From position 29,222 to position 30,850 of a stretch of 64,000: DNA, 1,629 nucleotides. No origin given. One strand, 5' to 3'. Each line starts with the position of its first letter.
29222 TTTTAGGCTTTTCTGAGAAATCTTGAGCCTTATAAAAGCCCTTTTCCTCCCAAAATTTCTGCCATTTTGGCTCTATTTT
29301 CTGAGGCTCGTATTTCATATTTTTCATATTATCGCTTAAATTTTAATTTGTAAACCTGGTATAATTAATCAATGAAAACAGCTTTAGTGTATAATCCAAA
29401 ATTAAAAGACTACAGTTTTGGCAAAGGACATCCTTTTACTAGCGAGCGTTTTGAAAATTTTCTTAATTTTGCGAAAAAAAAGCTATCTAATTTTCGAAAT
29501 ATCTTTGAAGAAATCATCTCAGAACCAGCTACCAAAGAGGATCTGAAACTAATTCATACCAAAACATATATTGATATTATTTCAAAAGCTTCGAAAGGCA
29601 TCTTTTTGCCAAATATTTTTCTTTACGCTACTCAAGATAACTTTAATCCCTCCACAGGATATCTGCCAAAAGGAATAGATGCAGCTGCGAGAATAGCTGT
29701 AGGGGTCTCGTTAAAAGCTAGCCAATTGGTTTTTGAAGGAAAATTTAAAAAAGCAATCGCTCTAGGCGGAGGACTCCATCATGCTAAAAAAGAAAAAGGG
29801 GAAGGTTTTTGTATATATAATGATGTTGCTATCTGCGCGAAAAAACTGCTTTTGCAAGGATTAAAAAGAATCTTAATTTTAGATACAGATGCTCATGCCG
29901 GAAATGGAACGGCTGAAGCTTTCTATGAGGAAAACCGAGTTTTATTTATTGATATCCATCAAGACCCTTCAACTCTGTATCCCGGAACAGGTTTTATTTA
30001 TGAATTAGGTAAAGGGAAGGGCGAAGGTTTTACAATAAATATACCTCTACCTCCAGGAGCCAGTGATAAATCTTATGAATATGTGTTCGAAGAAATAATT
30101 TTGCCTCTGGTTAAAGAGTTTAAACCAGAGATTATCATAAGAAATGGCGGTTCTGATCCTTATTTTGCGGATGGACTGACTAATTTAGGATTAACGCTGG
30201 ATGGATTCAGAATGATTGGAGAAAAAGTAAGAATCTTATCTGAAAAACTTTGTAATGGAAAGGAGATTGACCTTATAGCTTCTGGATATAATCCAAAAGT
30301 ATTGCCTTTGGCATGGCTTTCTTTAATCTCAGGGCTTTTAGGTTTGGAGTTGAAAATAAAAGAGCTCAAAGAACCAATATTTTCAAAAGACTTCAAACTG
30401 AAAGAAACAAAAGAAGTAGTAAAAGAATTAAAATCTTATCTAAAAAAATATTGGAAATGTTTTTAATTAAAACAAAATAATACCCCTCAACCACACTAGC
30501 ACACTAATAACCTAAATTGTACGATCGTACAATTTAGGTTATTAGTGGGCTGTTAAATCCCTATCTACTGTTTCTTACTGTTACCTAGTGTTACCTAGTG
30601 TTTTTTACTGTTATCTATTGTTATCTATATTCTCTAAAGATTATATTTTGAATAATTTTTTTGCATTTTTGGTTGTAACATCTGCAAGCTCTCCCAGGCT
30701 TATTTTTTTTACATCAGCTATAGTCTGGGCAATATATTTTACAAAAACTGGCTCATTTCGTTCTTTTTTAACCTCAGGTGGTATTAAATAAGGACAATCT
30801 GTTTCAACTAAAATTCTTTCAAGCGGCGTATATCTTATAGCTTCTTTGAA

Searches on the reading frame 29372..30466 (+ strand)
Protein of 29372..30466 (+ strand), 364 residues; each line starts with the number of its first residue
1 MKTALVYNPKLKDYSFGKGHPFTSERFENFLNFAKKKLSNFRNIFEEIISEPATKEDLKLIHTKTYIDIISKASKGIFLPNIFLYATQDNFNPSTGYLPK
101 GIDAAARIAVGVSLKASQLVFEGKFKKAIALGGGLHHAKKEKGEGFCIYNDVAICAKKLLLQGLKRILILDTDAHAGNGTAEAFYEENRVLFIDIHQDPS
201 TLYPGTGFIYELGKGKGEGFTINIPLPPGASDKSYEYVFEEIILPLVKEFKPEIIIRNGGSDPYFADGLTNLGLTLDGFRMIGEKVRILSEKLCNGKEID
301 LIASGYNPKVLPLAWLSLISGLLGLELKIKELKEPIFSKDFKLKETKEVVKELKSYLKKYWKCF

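Call 12: find_encoding_contigs(protein=window:29372-30466:+, flank=5000, max_places=10)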
Protein window:29372-30466:+ (364 aa): 5 contigs read that carry it; 3 places shown.
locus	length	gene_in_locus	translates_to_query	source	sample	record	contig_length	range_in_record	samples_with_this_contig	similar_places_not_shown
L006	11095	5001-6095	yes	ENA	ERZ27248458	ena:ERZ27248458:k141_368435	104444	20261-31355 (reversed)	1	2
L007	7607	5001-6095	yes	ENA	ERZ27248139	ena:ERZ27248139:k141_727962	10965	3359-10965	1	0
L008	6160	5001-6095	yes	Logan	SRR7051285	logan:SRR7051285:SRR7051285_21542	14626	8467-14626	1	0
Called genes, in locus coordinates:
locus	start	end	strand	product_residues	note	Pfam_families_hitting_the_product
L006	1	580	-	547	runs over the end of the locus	PF01558:POR, PF01855:POR_N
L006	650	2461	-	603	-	PF13522:GATase_6, PF13537:GATase_7, PF01380:SIS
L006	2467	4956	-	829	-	PF00133:tRNA-synt_1, PF01406:tRNA-synt_1e (faint), PF09334:tRNA-synt_1g, PF13603:tRNA-synt_1_2, PF00133:tRNA-synt_1, PF09334:tRNA-synt_1g (weak), PF08264:Anticodon_1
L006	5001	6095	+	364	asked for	PF00850:Hist_deacetyl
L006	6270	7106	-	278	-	PF01026:TatD_DNase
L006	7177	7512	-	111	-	-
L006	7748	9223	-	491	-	PF00133:tRNA-synt_1, PF01406:tRNA-synt_1e, PF09334:tRNA-synt_1g, PF00133:tRNA-synt_1, PF08264:Anticodon_1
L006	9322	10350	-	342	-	PF01594:AI-2E_transport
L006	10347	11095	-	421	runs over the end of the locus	PF00675:Peptidase_M16, PF05193:Peptidase_M16_C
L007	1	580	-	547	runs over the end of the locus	PF01558:POR, PF01855:POR_N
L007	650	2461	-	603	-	PF13522:GATase_6, PF13537:GATase_7, PF01380:SIS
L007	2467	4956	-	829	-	PF00133:tRNA-synt_1, PF01406:tRNA-synt_1e (faint), PF09334:tRNA-synt_1g, PF13603:tRNA-synt_1_2, PF00133:tRNA-synt_1, PF09334:tRNA-synt_1g (weak), PF08264:Anticodon_1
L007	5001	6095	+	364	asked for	PF00850:Hist_deacetyl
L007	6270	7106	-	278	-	PF01026:TatD_DNase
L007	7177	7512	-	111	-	-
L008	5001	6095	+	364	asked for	PF00850:Hist_deacetyl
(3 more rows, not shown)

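Call 68: search_protein_families(library=ncbifam, proteins=[window:29372-30466:+], max_evalue=0.01)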
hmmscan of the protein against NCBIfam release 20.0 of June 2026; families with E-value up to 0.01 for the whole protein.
window:29372-30466:+ (364 aa): 0 families

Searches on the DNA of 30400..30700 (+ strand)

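Call 44: search_dna_similar(query=window:30467-30640:+, collection=plasmids, mode=distant, max_evalue=1, max_rows=10)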
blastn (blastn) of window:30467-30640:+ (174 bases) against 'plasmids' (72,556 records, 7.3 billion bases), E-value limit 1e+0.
Records with a match: 6; places in all: 6; records where one place covers at least 80% of the query: 0.
Best place of each record, by identity: 95-99% 2; 80-90% 4.
By first word of the organism name: Priestia 4; Legionella 2.
By predicted mobility (MOB-suite, as given by PLSDB): mobilizable 2; non-mobilizable 2; conjugative 2.
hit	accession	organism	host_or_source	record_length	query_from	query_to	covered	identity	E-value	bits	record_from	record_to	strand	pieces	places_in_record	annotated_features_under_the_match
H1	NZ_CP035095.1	Priestia megaterium NBRC 15308 = ATCC 14581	single cell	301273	137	174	22%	84.2%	1e-1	43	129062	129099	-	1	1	none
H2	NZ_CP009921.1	Priestia megaterium NBRC 15308 = ATCC 14581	Microbial isolate culture,environmental ...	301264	137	174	22%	84.2%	1e-1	43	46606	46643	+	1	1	none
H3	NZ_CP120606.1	Priestia megaterium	cell culture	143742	137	174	22%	84.2%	1e-1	43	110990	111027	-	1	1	none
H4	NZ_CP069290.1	Priestia megaterium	microbe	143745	137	174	22%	84.2%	1e-1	43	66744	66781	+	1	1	none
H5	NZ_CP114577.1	Legionella pneumophila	cell culture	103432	135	159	14%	96.0%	5e-1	42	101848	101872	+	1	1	ParB/RepB/Spo0J family partition protein | AAA family ATPase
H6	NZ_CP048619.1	Legionella pneumophila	-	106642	135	159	14%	96.0%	5e-1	42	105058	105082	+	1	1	ParB/RepB/Spo0J family partition protein | AAA family ATPase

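Call 45: search_dna_similar(query=window:30467-30640:+, collection=phages, mode=distant, max_evalue=1, max_rows=10)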
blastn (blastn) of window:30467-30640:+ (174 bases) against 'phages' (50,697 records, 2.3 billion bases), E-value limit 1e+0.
Records with a match: 5; places in all: 7; records where one place covers at least 80% of the query: 0.
Best place of each record, by identity: 80-90% 5.
By first word of the organism name: Salmonella 4; Proteus 1.
By host as written in the record: Salmonella enterica serovar pullorum 2; Salmonella enterica subsp. enterica serovar Typhimurium 008/3-15/R 2; Proteus mirabilis 1.
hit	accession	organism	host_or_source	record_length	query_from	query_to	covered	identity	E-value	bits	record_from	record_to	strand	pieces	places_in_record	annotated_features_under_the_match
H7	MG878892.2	Salmonella phage vB_SpuP_Spp16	Salmonella enterica serovar pullorum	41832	114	167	31%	80.0%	4e-3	47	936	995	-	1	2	none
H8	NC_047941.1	Salmonella phage vB_SpuP_Spp16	Salmonella enterica serovar pullorum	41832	114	167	31%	80.0%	4e-3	47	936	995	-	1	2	none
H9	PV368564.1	Salmonella phage vB_Sty_BCPSty_003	Salmonella enterica subsp. enterica ...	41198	114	163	29%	81.5%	4e-2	44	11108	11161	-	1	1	none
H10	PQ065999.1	Proteus phage vB_PmiA_PM1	Proteus mirabilis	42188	114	162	28%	82.1%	1e-2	46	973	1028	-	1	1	none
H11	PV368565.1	Salmonella phage vB_Sty_BCPSty_004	Salmonella enterica subsp. enterica ...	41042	114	147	20%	86.1%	1e-1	41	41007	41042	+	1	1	none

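Call 46: get_annotated_region(hit=H5, flank=1500)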
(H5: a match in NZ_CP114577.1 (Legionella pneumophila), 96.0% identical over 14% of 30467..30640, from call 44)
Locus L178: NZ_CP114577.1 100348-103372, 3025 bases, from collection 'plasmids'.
description: Legionella pneumophila strain H3 plasmid pH3-D-14, complete sequence
organism: Legionella pneumophila (NCBI taxid 446)
taxonomy: Bacteria; Pseudomonadota; Gammaproteobacteria; Legionellales; Legionellaceae; Legionella; Legionella pneumophila
host: -; source: cell culture; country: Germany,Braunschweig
typing (MOB-suite, as given by PLSDB): conjugative; relaxase MOBF; mating-pair formation MPF_F
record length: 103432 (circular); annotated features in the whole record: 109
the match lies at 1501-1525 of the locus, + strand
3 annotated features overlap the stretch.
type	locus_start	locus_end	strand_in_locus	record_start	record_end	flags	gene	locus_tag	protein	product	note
CDS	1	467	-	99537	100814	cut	-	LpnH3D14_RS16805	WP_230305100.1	replication initiation protein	GO:0006270 - DNA replication initiation [Evidence IEA]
CDS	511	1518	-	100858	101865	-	-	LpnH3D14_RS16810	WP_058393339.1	ParB/RepB/Spo0J family partition protein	GO:0007059 - chromosome segregation [Evidence IEA]; GO:0000910 - cytokinesis [Evidence IEA]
CDS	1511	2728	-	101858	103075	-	-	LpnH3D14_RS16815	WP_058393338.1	AAA family ATPase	-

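Call 47: get_annotated_region(hit=H7, flank=900)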
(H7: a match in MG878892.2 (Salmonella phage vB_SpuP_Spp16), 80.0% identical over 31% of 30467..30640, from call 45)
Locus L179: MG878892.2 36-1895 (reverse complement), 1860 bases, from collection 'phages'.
description: Salmonella phage vB_SpuP_Spp16, complete genome.
organism: Salmonella phage vB_SpuP_Spp16 (NCBI taxid 2081603)
taxonomy: Viruses; Duplodnaviria; Heunggongvirae; Uroviricota; Caudoviricetes; Autographiviridae; Melnykvirinae; Panjvirus; Panjvirus Spp16
host: Salmonella enterica serovar pullorum; source: -; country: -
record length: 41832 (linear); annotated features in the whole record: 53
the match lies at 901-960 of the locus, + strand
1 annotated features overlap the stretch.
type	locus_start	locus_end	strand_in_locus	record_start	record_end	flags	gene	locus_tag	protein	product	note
CDS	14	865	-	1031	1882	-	-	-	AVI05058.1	hypothetical protein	-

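Call 65: search_rna_families(source=window, start=30400, end=30700, threshold=evalue, max_evalue=10)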
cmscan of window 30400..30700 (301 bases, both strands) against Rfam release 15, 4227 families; matches with E-value up to 10: 6.
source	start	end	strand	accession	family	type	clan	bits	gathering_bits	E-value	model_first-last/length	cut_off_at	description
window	30498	30554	-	RF04342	Plastid-psbA-1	Cis-reg;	CL00153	21.8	54.3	1.2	58-114/114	no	Plastid-psbA-1 3UTR RNA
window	30447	30483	+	RF02106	DLEU2_2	Gene; lncRNA;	-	17.5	45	7.2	54-90/90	no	Deleted in lymphocytic leukemia 2 conserved region 2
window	30486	30568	-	RF00455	mir-15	Gene; miRNA;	CL00085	17.4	57.3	0.12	1-88/88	no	mir-15 microRNA precursor family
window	30400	30420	+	RF02765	Ysr209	Gene; sRNA;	-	13.9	59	7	25-46/46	5'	Yersinia sRNA 209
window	30503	30560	+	RF04128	MIR8562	Gene; miRNA;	-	12.2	211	7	95-162/242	no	MIR8562 microRNA precursor family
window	30639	30696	-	RF02120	FTX_2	Gene; lncRNA;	-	11.5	48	8.9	40-97/97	no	FTX transcript, XIST regulator conserved region 2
